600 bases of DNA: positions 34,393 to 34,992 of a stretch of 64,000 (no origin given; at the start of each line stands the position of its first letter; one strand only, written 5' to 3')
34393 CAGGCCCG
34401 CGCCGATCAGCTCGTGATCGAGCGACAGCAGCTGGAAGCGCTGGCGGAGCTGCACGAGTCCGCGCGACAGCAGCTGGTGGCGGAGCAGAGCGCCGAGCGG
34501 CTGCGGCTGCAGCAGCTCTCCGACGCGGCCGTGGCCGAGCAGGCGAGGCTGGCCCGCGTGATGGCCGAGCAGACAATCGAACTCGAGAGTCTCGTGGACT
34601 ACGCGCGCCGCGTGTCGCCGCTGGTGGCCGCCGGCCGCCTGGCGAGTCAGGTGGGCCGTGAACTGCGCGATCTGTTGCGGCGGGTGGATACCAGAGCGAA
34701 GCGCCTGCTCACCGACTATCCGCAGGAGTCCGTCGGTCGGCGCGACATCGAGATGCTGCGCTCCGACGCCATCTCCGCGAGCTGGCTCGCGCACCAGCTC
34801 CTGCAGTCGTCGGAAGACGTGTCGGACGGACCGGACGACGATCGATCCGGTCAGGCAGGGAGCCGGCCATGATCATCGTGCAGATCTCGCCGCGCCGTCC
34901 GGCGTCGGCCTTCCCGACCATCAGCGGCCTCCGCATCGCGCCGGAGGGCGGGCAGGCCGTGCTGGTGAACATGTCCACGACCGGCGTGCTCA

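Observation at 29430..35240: PilZ / giant PAS-coiled-coil protein / PilZ: candidate c-di-GMP-linked scaffold or filament module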

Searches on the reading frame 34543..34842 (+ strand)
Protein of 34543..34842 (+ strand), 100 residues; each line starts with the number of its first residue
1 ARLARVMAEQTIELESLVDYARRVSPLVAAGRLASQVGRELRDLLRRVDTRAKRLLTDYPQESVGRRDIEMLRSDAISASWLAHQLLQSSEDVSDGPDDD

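Call 40: search_solved_structures(query=A5, max_evalue=10, show_alignments=4)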
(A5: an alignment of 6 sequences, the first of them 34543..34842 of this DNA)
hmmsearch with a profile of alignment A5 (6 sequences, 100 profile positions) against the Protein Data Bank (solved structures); distinct sequences matched with E-value up to 10: 6.
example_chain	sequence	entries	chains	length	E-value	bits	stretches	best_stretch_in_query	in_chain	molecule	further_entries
5idj_A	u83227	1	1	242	0.066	16.5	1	29-93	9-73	Histidine kinase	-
9jfj_A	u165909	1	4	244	0.31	14.3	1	16-60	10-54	Sensor histidine kinase ZraS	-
4c0m_A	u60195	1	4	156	0.36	14.2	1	51-99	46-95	TIR DOMAIN-CONTAINING ADAPTER MOLECULE 1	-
2m63_A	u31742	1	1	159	0.37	14.1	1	51-99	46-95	TIR domain-containing adapter molecule 1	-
5izs_A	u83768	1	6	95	0.76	13.1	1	31-85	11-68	Designed protein 5L6HC3_1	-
7moq_Z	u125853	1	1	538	1.1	12.6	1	36-92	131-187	Outer dynein arm docking complex protein oda protein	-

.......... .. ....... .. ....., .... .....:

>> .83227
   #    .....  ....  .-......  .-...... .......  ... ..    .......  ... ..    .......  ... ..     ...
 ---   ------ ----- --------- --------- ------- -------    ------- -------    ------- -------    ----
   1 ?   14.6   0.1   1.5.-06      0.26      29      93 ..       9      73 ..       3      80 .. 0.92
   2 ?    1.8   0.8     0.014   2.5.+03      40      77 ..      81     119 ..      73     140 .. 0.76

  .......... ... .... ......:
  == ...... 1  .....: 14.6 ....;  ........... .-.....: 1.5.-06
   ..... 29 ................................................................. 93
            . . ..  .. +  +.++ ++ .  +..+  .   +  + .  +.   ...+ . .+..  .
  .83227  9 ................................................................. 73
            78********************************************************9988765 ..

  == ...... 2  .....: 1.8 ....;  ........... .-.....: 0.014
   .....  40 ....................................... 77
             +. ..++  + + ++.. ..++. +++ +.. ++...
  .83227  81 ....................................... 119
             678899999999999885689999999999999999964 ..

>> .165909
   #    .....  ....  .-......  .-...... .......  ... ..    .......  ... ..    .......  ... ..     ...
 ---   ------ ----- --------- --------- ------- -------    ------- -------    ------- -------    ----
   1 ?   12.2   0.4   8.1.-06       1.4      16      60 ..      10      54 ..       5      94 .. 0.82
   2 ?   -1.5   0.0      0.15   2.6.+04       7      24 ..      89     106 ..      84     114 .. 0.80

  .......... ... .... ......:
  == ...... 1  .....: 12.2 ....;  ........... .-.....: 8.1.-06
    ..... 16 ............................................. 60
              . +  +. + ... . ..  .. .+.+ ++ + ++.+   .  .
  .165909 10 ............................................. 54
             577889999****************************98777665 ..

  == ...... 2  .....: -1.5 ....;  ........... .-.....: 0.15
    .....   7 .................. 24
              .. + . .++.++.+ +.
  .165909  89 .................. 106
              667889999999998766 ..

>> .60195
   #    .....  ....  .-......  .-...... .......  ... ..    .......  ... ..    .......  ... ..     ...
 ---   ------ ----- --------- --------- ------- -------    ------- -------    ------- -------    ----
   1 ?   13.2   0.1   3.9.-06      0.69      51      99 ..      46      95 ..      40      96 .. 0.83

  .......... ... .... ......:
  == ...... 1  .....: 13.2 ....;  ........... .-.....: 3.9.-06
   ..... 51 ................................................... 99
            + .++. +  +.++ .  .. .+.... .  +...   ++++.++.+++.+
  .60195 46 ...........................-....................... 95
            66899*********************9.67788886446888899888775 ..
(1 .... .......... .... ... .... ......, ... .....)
